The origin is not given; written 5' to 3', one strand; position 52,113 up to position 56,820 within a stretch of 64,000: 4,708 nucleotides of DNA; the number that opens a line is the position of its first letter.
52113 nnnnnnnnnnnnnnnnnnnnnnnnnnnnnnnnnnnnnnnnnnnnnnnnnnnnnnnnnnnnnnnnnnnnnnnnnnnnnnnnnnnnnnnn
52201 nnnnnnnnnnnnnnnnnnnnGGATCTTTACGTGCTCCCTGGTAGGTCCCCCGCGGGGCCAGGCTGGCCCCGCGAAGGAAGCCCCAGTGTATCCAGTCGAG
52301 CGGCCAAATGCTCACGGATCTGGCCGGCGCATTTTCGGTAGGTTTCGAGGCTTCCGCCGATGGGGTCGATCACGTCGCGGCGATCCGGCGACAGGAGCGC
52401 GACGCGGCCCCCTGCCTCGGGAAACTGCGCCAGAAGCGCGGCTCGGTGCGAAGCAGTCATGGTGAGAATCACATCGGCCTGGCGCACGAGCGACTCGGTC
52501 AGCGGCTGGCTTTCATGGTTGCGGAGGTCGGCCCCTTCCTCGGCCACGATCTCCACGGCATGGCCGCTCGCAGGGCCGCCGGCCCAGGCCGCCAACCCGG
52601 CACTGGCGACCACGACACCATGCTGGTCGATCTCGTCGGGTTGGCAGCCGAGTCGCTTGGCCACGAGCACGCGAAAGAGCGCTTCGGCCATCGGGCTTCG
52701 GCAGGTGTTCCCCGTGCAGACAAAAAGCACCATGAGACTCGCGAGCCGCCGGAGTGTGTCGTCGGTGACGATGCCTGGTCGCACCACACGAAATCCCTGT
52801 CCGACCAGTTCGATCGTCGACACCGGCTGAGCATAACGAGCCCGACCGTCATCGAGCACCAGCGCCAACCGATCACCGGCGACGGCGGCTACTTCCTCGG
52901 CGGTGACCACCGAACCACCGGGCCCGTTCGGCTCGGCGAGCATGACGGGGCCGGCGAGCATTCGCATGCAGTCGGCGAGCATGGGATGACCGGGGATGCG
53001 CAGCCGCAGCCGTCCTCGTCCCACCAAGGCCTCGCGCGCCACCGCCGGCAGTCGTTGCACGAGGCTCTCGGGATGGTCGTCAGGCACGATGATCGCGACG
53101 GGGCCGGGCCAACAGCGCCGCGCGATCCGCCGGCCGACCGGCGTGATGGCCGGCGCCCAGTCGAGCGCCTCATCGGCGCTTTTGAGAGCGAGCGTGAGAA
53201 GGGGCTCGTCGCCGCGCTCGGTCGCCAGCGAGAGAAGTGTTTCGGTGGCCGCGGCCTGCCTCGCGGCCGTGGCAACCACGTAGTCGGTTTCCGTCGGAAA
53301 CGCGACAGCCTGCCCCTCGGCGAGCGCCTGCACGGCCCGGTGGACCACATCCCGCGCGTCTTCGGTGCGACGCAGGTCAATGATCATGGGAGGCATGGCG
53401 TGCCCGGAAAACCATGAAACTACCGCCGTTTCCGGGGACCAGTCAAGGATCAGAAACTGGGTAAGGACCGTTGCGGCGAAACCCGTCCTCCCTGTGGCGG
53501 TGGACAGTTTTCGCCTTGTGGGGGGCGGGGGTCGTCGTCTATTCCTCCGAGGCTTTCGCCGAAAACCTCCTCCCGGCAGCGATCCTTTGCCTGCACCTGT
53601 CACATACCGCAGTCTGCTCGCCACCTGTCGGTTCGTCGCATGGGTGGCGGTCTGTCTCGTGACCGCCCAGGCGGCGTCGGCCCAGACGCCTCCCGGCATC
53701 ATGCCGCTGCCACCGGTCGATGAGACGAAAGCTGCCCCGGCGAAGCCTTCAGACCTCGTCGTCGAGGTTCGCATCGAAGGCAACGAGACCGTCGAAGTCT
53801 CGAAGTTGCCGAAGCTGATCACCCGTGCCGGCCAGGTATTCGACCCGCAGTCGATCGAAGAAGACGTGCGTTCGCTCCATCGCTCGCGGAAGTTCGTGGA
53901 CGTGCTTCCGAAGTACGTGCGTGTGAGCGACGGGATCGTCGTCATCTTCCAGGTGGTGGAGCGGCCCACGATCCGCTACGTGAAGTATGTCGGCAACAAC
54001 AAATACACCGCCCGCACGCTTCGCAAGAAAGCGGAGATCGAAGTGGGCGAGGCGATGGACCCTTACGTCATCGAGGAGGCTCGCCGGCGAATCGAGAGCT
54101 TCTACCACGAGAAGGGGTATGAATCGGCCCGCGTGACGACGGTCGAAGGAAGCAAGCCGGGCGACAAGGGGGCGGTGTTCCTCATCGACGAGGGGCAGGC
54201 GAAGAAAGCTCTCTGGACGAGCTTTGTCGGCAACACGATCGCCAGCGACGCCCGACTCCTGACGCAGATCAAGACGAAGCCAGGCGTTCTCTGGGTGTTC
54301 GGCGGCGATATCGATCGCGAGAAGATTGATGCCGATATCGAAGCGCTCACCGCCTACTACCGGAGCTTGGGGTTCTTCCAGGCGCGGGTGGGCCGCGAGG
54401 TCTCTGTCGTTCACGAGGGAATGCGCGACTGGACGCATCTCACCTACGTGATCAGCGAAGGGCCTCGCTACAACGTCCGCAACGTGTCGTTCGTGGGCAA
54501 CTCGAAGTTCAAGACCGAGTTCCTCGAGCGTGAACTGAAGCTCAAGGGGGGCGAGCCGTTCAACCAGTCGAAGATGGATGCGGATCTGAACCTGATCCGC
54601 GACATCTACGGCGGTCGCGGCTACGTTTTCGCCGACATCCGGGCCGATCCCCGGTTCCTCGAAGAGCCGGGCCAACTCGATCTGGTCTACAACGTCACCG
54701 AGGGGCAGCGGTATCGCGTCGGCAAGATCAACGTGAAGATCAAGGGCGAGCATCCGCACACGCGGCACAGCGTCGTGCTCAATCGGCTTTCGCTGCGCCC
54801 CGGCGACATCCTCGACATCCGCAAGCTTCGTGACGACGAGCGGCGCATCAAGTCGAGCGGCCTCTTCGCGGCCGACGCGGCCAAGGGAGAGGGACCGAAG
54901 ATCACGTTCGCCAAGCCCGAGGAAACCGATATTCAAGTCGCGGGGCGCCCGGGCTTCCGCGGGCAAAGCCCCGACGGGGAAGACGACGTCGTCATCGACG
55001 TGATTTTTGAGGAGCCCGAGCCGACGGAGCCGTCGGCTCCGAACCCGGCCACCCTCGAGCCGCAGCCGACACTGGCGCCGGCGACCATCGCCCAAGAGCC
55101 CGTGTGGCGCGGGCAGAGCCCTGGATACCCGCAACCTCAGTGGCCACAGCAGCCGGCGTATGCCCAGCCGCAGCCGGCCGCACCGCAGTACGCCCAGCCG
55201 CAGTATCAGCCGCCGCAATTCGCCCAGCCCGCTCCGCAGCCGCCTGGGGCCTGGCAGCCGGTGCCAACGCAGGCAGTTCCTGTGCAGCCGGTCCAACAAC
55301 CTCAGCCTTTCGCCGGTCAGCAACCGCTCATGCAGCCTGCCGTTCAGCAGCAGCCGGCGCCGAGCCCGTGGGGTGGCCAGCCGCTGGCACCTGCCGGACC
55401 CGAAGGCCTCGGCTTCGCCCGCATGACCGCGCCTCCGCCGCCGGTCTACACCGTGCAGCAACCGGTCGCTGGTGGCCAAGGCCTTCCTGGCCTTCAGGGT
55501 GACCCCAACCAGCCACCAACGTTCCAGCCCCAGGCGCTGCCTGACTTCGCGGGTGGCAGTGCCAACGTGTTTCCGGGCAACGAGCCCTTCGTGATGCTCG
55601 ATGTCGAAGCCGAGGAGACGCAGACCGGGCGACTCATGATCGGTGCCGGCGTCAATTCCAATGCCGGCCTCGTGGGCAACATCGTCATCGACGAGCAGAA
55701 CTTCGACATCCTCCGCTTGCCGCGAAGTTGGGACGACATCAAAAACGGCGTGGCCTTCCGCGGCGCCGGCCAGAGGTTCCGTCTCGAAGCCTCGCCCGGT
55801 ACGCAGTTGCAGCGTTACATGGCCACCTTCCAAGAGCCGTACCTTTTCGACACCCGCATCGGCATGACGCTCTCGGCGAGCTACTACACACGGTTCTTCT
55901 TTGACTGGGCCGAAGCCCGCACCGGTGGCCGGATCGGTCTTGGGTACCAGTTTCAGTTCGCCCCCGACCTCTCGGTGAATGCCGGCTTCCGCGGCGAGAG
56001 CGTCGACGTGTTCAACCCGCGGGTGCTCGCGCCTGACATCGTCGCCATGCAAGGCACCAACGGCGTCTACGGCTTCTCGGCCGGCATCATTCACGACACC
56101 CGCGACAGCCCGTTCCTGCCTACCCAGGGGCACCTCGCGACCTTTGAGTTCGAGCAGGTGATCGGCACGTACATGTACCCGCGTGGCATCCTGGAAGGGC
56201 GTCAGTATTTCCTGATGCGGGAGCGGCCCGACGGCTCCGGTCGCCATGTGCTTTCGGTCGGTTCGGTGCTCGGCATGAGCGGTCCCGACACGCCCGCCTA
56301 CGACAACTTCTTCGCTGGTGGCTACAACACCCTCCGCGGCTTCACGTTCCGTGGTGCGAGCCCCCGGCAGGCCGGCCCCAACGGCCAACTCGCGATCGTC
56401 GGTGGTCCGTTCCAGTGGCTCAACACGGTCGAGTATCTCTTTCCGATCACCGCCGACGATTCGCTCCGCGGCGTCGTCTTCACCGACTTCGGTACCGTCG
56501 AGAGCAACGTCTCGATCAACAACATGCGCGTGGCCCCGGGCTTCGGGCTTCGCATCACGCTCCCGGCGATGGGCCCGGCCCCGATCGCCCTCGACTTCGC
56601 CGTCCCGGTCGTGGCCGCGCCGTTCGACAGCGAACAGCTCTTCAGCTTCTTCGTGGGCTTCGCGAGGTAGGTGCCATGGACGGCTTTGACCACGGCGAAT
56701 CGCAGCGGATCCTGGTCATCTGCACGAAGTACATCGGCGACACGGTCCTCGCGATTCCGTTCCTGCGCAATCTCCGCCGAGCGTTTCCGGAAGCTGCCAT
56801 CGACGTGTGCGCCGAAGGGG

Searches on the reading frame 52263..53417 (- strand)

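Call 30: search_protein_families(library=pfam, proteins=[window:52263-53417:-], max_evalue=0.001)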
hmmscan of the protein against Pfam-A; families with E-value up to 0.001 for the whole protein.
window:52263-53417:- (385 aa): 2 families
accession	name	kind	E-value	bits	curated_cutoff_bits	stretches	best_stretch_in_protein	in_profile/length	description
PF01451.26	LMWPc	-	2.4e-28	99.6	23.2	1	230-371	1-140/144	Low molecular weight phosphotyrosine protein phosphatase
PF01300.24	Sua5_yciO_yrdC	-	3.3e-18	66.3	25.1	1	31-215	2-178/178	Telomere recombination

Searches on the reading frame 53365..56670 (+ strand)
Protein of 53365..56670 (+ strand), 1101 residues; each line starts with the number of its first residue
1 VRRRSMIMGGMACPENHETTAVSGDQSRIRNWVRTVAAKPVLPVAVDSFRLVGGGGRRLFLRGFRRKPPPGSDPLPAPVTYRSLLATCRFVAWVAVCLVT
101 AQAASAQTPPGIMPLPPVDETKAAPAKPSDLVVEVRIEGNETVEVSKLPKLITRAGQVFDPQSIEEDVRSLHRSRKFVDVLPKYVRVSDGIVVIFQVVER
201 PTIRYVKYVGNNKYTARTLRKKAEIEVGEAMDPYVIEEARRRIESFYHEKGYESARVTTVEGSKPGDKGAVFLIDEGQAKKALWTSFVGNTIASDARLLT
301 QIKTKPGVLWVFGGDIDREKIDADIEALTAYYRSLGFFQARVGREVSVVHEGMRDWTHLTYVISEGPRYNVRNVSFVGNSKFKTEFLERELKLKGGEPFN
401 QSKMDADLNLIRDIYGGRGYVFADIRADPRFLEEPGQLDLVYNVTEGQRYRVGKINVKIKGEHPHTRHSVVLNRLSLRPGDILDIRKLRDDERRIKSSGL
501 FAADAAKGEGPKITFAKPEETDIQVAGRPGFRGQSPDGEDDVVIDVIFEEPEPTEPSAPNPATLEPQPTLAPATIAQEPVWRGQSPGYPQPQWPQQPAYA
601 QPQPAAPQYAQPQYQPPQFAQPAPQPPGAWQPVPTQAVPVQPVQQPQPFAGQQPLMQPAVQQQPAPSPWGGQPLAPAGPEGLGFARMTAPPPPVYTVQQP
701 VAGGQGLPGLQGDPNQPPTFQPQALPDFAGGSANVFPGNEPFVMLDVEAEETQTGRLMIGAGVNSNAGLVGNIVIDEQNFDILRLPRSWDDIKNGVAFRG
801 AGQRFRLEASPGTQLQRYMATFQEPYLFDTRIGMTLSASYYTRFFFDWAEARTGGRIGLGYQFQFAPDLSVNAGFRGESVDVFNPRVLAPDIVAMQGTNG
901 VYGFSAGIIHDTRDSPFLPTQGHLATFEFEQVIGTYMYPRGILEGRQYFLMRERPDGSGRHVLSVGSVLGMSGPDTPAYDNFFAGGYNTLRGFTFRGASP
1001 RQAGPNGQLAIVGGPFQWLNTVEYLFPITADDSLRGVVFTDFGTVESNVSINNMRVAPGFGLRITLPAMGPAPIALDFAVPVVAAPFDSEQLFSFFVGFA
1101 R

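Call 30: search_protein_families(library=pfam, proteins=[window:53365-56670:+], max_evalue=0.001)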
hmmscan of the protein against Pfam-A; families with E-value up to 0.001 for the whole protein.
window:53365-56670:+ (1101 aa): 3 families
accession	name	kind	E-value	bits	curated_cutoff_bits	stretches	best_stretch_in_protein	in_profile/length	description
PF07244.20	POTRA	-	1.9e-56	189.1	21.3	4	369-447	1-79/79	Surface antigen variable number repeat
PF01103.29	Omp85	-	1.4e-39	136.9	24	1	798-1099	2-323/325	Omp85 superfamily domain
PF08479.16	POTRA_2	-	3.7e-08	33.5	24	0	202-259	2-59/76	POTRA domain, ShlB-type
